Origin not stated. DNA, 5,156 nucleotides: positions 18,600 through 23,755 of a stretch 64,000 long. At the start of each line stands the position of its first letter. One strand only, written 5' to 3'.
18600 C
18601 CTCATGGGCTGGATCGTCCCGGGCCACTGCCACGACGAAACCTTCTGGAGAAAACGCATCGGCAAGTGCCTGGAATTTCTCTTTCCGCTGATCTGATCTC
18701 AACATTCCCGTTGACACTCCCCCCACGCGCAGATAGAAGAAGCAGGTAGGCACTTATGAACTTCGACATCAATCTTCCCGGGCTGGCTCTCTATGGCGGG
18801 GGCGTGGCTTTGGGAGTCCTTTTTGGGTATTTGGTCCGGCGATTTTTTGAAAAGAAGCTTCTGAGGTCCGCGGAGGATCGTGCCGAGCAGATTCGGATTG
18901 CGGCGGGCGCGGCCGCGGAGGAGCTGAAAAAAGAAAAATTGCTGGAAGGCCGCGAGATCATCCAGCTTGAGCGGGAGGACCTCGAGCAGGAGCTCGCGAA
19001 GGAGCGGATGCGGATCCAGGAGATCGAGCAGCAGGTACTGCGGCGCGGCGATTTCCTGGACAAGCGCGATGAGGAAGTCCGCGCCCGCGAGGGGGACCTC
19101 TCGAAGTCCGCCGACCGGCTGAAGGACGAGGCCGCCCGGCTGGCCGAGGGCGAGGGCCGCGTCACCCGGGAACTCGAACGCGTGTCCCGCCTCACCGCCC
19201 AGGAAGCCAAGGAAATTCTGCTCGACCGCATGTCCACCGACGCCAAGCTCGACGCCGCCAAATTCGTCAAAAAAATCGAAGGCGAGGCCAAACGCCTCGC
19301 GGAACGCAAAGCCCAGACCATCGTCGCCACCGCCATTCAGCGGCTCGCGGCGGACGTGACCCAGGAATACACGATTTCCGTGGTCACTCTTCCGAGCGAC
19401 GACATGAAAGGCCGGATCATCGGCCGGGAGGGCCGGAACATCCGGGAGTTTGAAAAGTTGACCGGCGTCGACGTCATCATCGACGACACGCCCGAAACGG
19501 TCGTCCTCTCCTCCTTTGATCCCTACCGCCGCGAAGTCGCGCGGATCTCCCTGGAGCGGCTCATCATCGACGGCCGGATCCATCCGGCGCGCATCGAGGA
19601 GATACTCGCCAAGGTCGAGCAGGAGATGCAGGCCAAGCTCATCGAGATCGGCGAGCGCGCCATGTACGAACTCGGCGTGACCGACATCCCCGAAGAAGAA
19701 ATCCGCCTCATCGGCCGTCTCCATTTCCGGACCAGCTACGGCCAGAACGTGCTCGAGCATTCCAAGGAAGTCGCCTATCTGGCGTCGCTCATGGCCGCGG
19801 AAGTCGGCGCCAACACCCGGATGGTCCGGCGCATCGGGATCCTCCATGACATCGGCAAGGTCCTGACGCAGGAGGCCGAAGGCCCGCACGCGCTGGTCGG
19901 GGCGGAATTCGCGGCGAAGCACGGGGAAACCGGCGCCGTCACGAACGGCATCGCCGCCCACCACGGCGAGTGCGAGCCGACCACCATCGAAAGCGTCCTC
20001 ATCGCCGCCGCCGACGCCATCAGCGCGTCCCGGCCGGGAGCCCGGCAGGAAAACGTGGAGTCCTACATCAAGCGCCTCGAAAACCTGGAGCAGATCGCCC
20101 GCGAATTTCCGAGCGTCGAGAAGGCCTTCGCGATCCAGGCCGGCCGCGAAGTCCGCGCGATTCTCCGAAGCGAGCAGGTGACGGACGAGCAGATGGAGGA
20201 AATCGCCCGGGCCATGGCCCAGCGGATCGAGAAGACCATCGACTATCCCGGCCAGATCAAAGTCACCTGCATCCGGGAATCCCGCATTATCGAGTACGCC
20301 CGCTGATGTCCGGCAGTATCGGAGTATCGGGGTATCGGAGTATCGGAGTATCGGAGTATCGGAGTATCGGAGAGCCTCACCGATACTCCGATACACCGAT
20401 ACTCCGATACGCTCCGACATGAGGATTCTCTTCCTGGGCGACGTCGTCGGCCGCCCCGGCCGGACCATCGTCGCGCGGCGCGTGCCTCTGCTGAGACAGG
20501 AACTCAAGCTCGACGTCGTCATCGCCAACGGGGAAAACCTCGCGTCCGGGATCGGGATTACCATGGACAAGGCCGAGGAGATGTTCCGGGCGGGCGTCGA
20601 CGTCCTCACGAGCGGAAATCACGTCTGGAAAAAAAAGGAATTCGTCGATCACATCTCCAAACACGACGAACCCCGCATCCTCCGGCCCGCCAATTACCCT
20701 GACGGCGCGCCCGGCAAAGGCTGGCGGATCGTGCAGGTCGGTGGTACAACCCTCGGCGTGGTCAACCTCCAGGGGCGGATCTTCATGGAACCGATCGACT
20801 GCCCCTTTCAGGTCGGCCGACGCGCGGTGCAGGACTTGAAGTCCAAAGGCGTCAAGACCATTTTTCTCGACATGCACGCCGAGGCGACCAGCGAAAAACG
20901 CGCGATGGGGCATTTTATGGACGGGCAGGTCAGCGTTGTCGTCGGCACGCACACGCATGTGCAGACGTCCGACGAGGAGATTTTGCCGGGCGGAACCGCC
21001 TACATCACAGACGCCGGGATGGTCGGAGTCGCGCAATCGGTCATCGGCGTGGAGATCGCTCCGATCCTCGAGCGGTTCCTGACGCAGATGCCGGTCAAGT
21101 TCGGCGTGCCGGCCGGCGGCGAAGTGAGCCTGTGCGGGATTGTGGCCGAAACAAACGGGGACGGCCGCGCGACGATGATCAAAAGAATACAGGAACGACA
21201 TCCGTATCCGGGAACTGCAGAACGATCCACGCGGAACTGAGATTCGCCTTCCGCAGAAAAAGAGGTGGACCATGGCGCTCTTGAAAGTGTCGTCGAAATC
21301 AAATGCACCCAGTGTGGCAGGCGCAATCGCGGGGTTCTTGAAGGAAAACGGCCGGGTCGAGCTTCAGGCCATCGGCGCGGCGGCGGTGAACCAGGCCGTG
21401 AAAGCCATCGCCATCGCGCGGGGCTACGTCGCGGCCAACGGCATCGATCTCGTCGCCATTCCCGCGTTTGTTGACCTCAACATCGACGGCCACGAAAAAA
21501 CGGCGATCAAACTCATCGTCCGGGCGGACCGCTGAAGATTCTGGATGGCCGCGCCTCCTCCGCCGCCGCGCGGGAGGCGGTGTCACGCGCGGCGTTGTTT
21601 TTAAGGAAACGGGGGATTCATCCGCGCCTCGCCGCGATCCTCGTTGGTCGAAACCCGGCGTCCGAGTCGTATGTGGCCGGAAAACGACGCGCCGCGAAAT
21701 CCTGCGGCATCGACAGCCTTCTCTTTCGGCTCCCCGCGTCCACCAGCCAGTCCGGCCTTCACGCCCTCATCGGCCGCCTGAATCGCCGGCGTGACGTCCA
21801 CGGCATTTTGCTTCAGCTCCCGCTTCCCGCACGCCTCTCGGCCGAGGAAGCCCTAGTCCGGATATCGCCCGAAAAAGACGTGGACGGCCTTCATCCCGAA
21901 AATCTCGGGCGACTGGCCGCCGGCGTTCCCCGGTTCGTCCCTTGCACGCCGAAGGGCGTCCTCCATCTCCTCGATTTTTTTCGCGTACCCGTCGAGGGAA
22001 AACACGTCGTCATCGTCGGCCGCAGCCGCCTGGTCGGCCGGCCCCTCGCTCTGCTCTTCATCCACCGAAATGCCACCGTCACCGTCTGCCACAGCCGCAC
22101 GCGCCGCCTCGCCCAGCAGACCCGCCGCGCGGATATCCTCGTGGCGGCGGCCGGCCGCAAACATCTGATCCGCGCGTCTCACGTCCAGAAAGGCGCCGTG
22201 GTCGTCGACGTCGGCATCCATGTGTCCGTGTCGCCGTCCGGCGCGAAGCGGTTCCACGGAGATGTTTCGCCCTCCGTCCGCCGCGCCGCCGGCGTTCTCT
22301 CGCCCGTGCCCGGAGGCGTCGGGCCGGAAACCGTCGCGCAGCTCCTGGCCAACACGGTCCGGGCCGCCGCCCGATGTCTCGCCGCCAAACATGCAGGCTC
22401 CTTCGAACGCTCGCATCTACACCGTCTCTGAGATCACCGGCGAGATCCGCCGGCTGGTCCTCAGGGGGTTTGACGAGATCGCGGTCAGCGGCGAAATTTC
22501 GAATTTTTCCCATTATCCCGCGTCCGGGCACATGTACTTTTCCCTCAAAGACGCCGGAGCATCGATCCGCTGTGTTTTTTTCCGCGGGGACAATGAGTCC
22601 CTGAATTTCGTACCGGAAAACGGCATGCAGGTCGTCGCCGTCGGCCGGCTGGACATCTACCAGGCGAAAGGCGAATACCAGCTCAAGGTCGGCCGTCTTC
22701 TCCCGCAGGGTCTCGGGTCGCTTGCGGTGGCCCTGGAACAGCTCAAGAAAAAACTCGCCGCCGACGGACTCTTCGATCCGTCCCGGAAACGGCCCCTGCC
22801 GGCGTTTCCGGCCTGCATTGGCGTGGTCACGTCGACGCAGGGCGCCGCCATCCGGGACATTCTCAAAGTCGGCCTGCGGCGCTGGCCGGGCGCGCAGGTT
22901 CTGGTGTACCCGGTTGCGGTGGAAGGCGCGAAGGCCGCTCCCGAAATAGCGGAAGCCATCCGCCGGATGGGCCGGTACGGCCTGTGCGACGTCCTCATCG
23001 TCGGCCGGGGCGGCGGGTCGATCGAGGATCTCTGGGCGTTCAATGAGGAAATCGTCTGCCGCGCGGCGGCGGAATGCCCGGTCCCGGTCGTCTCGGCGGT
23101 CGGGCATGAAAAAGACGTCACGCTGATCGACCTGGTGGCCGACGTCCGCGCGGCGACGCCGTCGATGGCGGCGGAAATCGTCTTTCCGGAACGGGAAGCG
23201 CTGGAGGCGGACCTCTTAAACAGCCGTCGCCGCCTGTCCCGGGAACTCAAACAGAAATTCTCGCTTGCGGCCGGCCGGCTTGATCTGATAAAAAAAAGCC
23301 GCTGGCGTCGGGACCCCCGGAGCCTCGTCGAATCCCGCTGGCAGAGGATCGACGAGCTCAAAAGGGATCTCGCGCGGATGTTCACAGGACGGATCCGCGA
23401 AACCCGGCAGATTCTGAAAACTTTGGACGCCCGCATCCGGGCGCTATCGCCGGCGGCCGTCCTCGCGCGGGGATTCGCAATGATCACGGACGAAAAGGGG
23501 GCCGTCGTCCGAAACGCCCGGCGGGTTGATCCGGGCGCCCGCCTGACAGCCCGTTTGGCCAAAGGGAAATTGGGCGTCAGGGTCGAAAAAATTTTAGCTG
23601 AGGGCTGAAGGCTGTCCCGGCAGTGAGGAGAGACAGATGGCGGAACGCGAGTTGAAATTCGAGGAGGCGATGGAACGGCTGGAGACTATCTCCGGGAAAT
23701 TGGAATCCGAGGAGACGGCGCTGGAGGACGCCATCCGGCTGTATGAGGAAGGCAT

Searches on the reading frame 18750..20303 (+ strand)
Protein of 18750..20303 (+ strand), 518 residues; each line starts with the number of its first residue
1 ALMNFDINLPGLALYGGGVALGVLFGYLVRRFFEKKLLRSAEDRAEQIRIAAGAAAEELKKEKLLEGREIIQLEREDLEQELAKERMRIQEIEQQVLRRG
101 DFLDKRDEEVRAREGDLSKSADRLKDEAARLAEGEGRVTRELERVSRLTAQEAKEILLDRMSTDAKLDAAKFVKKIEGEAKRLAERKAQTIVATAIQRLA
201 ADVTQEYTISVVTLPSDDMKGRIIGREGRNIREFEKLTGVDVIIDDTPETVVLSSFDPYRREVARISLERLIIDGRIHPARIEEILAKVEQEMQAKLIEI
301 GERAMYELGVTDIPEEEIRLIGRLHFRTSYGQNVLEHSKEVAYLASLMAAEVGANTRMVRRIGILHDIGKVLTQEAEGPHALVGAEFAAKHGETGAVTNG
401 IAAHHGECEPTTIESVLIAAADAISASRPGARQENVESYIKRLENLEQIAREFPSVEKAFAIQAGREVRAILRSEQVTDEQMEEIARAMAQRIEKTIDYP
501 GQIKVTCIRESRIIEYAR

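Call 31: search_protein_families(library=pfam, proteins=[window:18750-20303:+], max_evalue=0.001)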
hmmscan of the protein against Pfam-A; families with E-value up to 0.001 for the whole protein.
window:18750-20303:+ (518 aa): 3 families
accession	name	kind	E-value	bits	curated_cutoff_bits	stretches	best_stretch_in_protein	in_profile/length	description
PF12072.13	RNase_Y_N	-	1e-39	136.5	32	1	19-202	10-200/201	RNase Y N-terminal region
PF01966.28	HD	-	6.6e-17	62.3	22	1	334-426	1-115/116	HD domain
PF00013.35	KH_1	-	2.7e-08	33.9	21.5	1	213-265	5-61/66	KH domain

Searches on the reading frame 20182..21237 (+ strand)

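Call 31: search_protein_families(library=pfam, proteins=[window:20182-21237:+], max_evalue=0.001)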
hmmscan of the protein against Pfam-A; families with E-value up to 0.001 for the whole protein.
window:20182-21237:+ (352 aa): 2 families
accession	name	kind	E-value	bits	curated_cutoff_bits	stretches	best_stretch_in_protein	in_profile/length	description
PF13277.11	YmdB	-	9.6e-101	336.7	27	1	83-336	1-253/253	YmdB-like protein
PF00149.33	Metallophos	-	3.6e-07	31.2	21.5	1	80-260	1-190/191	Calcineurin-like phosphoesterase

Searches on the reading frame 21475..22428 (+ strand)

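Call 31: search_protein_families(library=pfam, proteins=[window:21475-22428:+], max_evalue=0.001)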
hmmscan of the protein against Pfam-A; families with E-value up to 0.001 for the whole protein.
window:21475-22428:+ (318 aa): 2 families
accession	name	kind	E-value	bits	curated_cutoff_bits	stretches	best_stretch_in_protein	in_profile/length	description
PF02882.25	THF_DHG_CYH_C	-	3.2e-58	196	27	1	140-300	1-158/160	Tetrahydrofolate dehydrogenase/cyclohydrolase, NAD(P)-binding domain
PF00763.28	THF_DHG_CYH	-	1.8e-32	112.4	32.8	1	23-137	1-115/115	Tetrahydrofolate dehydrogenase/cyclohydrolase, catalytic domain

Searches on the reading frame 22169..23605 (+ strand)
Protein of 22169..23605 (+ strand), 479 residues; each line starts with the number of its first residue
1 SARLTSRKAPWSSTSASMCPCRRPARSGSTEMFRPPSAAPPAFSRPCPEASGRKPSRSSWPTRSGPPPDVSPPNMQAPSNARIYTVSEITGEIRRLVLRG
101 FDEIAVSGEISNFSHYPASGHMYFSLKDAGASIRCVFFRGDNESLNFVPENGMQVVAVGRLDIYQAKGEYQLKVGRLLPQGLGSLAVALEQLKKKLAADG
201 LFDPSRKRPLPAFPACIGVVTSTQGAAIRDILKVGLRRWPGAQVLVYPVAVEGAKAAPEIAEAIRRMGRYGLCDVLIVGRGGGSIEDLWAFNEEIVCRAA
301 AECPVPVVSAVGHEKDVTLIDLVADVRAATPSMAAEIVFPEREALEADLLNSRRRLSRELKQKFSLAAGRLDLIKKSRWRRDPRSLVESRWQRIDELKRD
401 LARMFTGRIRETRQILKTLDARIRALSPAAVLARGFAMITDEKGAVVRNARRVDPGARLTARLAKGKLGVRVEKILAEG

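Call 31: search_protein_families(library=pfam, proteins=[window:22169-23605:+], max_evalue=0.001)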
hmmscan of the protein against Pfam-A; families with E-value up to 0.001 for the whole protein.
window:22169-23605:+ (479 aa): 3 families
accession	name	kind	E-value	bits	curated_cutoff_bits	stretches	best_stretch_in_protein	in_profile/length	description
PF02601.20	Exonuc_VII_L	-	3.3e-91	306.5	35.9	2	201-419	1-217/315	Exonuclease VII, large subunit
PF13742.12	tRNA_anti_2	-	2.5e-28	98.6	27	1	84-175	1-92/95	OB-fold nucleic acid binding domain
PF01336.31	tRNA_anti-codon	-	2.6e-10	40.5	27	1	105-176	2-71/75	OB-fold nucleic acid binding domain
